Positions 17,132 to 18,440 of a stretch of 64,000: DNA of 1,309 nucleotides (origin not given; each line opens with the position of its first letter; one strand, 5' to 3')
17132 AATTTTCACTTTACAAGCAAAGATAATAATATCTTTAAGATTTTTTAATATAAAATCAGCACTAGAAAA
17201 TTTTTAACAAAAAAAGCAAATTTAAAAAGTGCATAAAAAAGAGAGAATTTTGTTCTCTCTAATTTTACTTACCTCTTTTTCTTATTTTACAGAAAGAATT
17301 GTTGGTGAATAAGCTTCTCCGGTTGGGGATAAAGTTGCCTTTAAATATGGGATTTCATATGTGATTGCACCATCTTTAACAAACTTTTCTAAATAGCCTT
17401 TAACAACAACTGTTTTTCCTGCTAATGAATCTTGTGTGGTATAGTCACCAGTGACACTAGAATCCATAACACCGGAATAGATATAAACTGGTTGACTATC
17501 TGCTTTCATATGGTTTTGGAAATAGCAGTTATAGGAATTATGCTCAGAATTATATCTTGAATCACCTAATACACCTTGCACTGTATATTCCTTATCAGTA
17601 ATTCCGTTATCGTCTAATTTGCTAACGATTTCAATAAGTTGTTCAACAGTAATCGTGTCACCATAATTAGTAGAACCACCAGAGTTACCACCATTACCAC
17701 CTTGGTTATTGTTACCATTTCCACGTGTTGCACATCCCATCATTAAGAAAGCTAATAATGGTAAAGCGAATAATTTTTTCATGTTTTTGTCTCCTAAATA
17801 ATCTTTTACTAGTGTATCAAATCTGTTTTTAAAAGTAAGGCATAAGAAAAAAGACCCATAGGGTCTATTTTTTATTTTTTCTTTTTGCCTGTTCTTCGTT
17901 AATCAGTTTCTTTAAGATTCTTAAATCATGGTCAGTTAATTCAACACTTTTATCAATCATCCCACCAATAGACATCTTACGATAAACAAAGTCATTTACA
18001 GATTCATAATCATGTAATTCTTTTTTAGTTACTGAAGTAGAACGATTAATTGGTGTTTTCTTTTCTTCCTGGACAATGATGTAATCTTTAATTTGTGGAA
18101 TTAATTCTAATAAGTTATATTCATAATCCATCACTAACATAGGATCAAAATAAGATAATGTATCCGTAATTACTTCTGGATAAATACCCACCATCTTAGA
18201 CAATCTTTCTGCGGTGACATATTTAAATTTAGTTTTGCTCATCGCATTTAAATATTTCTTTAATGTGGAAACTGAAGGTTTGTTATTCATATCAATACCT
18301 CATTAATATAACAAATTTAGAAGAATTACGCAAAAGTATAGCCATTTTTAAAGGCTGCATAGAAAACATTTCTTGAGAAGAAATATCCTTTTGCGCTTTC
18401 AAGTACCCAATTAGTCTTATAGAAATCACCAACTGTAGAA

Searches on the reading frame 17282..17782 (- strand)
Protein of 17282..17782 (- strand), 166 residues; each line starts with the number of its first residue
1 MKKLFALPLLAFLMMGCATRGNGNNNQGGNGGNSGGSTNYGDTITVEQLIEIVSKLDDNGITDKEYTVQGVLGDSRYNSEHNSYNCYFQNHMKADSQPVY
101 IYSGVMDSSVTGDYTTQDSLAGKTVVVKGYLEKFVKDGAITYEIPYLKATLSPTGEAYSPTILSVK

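Call 3: search_protein_families(library=pfam, proteins=[window:17282-17782:-], max_evalue=1)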
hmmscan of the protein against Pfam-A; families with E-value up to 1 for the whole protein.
window:17282-17782:- (166 aa): 1 family
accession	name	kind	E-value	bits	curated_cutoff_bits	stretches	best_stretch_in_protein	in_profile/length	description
PF00905.27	Transpeptidase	-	0.057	13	22.1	1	35-73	150-191/299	Penicillin binding protein transpeptidase domain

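Call 5: find_encoding_contigs(protein=window:17282-17782:-, flank=10000, max_places=6)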
Protein window:17282-17782:- (166 aa): no gene with exactly this product is on record in the collection.

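Call 9: find_homologous_proteins(query=window:17282-17782:-, max_evalue=0.001)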
Query window:17282-17782:- (166 aa): 2 proteins with E <= 0.001 among 106 candidates.
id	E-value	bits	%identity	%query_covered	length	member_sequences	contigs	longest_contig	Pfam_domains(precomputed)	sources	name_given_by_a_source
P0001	4.4e-105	366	100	100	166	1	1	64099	-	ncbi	-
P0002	2.5e-84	299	76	100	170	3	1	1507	-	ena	-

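Call 20: search_protein_representatives(protein=window:17282-17782:-)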
Query: 166 residues. Proteins with E-value up to 0.001 (for the whole library): 162; up to 1e-10: 42; up to 1e-30: 6. The best 150 are listed.
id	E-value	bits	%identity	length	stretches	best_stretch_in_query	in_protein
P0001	1.4e-105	366.4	100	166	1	1-166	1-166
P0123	1.5e-61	223.3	48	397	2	44-165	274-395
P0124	1.6e-56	207.0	35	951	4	44-165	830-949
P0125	1.5e-51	190.8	43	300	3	42-165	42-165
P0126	3.8e-42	160.3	39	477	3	44-165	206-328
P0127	5.6e-34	133.7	33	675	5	32-152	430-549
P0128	5.8e-30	120.7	40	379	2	2-165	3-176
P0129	7.9e-29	117.0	47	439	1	41-165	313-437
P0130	1.4e-25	106.4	35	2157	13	42-145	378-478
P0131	1.5e-25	106.3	37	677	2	44-164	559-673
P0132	8.1e-21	90.9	38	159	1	1-166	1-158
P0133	2.5e-20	89.4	39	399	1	2-165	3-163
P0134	9.8e-20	87.4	32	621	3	44-165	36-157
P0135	2.6e-19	86.0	35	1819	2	44-164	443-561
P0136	3.7e-19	85.6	40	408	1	2-165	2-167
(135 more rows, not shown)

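Call 35: predict_structure(alignment_id=A2)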
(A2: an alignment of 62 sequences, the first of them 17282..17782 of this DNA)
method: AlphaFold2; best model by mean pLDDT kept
length: 166 residues; sequences in the alignment: 62
mean_pLDDT: 88.7   pTM: 0.75
mean pLDDT of the five models: 88.7, 88.0, 88.0, 87.9, 86.8
residues with pLDDT >= 90: 125; 70-90: 7; 50-70: 27; < 50: 7
segments of 3 or more residues with pLDDT < 50: 27-29
pLDDT, mean of each block of 10 residues (from residue 1): 67 57 53 61 96 98 98 98 98 98 98 98 98 98 98 98 98
secondary structure, 60 per line:
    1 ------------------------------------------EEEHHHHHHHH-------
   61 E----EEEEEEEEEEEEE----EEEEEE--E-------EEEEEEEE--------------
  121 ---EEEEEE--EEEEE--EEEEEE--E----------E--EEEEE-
elements in order: E43-45 H46-53 E66-78 E83-88 E99-106 E124-129 E132-136 E139-144 E161-165

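Call 40: fold_search(model_id=the predicted structure, library=pdb)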
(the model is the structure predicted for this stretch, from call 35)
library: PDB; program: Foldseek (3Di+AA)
matches with E <= 10: 850; with E <= 0.001: 15
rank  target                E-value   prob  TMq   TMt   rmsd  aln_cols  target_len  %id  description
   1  6kbf_B                1.4e-04  1.00  0.37  0.14   6.6       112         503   12  Crystal structure of plasmodium lysyl-tRNA synthetase in complex with a cladosporin derivative 3 (released 2020-04-08)
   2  6aqh_B                1.6e-04  1.00  0.38  0.15   7.1       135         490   13  Crystal Structure of Lysyl-tRNA Synthetase from Mycobacterium thermoresistibile complexed with L-lysine and Cladospori (released 2017-08-30)
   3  4dpg_B                1.9e-04  1.00  0.36  0.14   7.1       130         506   16  Crystal Structure of Human LysRS: P38/AIMP2 Complex I (released 2013-02-13)
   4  8k9s_B                2.2e-04  1.00  0.36  0.15   6.6       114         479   12  Crystal structure of plasmodium LysRS complexing with ASP3026 derived LysRS inhibitor 1 (ADKI1) (released 2024-06-26)
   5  4up7                  2.2e-04  1.00  0.38  0.14   5.7       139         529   16  Crystal structure of Entamoeba histolytica lysyl-tRNA synthetase in complex with lysyl-adenylate (released 2014-10-29)
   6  4upa                  2.3e-04  1.00  0.37  0.14   7.2       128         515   16  Crystal structure of Entamoeba histolytica lysyl-tRNA synthetase in complex with AMPPNP (released 2014-10-29)
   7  4up9                  2.3e-04  1.00  0.37  0.14   7.3       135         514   17  Crystal structure of Entamoeba histolytica lysyl-tRNA synthetase in complex with ATP (released 2014-10-29)
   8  4up8                  2.6e-04  1.00  0.37  0.12   5.7       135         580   17  Crystal structure of Entamoeba histolytica lysyl-tRNA synthetase apo form (released 2014-10-29)
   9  4dpg_D                2.6e-04  1.00  0.36  0.14   7.1       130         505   16  Crystal Structure of Human LysRS: P38/AIMP2 Complex I (released 2013-02-13)
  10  3bju_A                3.6e-04  1.00  0.37  0.14   7.0       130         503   15  Crystal Structure of tetrameric form of human lysyl-tRNA synthetase (released 2008-02-05)
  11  3bju_B                4.1e-04  1.00  0.37  0.14   6.5       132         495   15  Crystal Structure of tetrameric form of human lysyl-tRNA synthetase (released 2008-02-05)
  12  7ea9_D                4.1e-04  1.00  0.36  0.14   7.1       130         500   15  Crystal Structure of human lysyl-tRNA synthetase Y145H mutant (released 2021-03-31)
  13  8hyr_B                5.9e-04  1.00  0.37  0.14   7.0       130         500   15  Crystal structure of human KARS apo (released 2024-07-10)
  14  8hyr_A                5.9e-04  1.00  0.36  0.14   6.4       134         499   14  Crystal structure of human KARS apo (released 2024-07-10)
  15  6aqg_C                9.8e-04  1.00  0.34  0.13   9.9       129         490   13  Crystal Structure of Lysyl-tRNA Synthetase from Mycobacterium ulcerans complexed with L-lysine and Cladosporin (released 2017-08-30)
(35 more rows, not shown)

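Call 45: search_protein_families(library=pfam, alignment_id=A3, max_evalue=0.001)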
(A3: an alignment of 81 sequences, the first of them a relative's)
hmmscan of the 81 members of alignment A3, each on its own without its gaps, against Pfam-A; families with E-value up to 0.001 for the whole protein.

A. member 1, P0123 (397 aa): 1 family
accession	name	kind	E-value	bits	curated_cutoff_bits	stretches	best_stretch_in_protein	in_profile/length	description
PF20578.4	aBig_2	-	3.2e-16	59.4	27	2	181-264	3-88/89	Atrophied bacterial Ig domain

B. families by the number of members that match (of 81 scanned): 53 families (the first 25 are shown)
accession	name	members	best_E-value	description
PF01336.31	tRNA_anti-codon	21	1.1e-29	OB-fold nucleic acid binding domain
PF13742.12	tRNA_anti_2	18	4.1e-14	OB-fold nucleic acid binding domain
PF02368.24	Big_2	14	5.3e-37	Bacterial Ig-like domain (group 2)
PF22359.2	Big-like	7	2.4e-10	Bacterial Ig-like domain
PF20578.4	aBig_2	6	3.2e-18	Atrophied bacterial Ig domain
PF01442.23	Apolipoprotein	4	4.7e-14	Apolipoprotein A1/A4/E domain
PF25764.1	KIF21A_4th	4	1.8e-13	KIF21A-like domain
PF04513.17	Baculo_PEP_C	4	2.4e-11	Baculovirus polyhedron envelope protein, PEP, C terminus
PF07352.17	Phage_Mu_Gam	4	3.8e-10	Bacteriophage Mu Gam like protein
PF18942.5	DUF5689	4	1.4e-07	Family of unknown function (DUF5689)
PF17078.10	SHE3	4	2.8e-07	SWI5-dependent HO expression protein 3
PF14362.11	DUF4407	4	4.6e-06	Domain of unknown function (DUF4407)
PF04231.19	Endonuclease_1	3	1.9e-57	Endonuclease I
PF02872.23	5_nucleotid_C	3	4.8e-11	5'-nucleotidase, C-terminal domain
PF09479.16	Flg_new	3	3.5e-10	Listeria-Bacteroides repeat domain (List_Bact_rpt)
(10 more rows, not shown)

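Call 46: search_protein_families(library=pfam, alignment_id=A2, max_evalue=0.1)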
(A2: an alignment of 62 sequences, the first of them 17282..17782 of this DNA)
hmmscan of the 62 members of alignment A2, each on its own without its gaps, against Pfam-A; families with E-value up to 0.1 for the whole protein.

A. member 1, window:17282-17782:- (166 aa): 1 family
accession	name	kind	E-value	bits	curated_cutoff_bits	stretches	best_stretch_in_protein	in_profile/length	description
PF00905.27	Transpeptidase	-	0.057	13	22.1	0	35-73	150-191/299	Penicillin binding protein transpeptidase domain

B. families by the number of members that match (of 62 scanned): 32 families (the first 25 are shown)
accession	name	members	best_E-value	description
PF01336.31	tRNA_anti-codon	16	3.9e-07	OB-fold nucleic acid binding domain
PF13742.12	tRNA_anti_2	13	6.5e-05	OB-fold nucleic acid binding domain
PF18942.5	DUF5689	5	0.0033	Family of unknown function (DUF5689)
PF12869.13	tRNA_anti-like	3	0.00064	tRNA_anti-like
PF03100.22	CcmE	3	0.012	CcmE domain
PF22746.1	SHOCT-like_DUF2089-C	3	0.039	SHOCT-like domain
PF23139.1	OB_YrrC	2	0.029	ATP-dependent DNA helicase YrrC, OB-fold domain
PF20062.4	DUF6461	1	0.00024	Family of unknown function (DUF6461)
PF16139.11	DUF4847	1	0.00034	Domain of unknown function (DUF4847)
PF00089.32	Trypsin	1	0.0023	Trypsin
PF00436.31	SSB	1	0.0025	Single-strand binding protein family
PF08252.16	Leader_CPA1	1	0.017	arg-2/CPA1 leader peptide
PF03106.21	WRKY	1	0.023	WRKY DNA -binding domain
PF20756.2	SusG_CBM58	1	0.029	Alpha-amylase SusG, CBM58 domain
PF16669.11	TTC5_OB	1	0.043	Tetratricopeptide repeat protein 5 OB fold domain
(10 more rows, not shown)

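Call 86: search_protein_families(library=ncbifam, proteins=[window:17282-17782:-], max_evalue=0.01)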
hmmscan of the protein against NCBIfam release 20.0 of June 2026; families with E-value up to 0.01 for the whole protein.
window:17282-17782:- (166 aa): 0 families

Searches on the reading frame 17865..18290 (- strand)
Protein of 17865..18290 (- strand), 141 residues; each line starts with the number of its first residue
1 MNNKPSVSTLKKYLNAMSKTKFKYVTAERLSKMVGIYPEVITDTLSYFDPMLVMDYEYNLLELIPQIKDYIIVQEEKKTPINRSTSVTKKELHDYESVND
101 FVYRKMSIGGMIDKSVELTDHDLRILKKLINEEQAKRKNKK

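Call 3: search_protein_families(library=pfam, proteins=[window:17865-18290:-], max_evalue=1)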
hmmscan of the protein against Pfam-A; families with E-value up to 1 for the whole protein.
window:17865-18290:- (141 aa): 0 families

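Call 86: search_protein_families(library=ncbifam, proteins=[window:17865-18290:-], max_evalue=0.01)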
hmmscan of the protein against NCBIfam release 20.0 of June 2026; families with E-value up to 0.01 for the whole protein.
window:17865-18290:- (141 aa): 5 families
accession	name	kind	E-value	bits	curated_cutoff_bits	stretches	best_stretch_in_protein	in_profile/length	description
NF003996.0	PRK05472.2-5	equivalog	9.8e-06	25.6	138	1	3-80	3-81/209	redox-sensing transcriptional repressor Rex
NF003993.0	PRK05472.2-2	equivalog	7.1e-05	22.4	217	1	8-81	15-88/212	redox-sensing transcriptional repressor Rex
NF003990.0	PRK05472.1-4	equivalog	0.0014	18.2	233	1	11-124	19-128/214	redox-sensing transcriptional repressor Rex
NF003995.0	PRK05472.2-4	subfamily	0.0019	17.8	126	1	10-78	17-85/213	redox-sensing transcriptional repressor Rex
NF003994.0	PRK05472.2-3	equivalog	0.0025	17.2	130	1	10-87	17-97/217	redox-sensing transcriptional repressor Rex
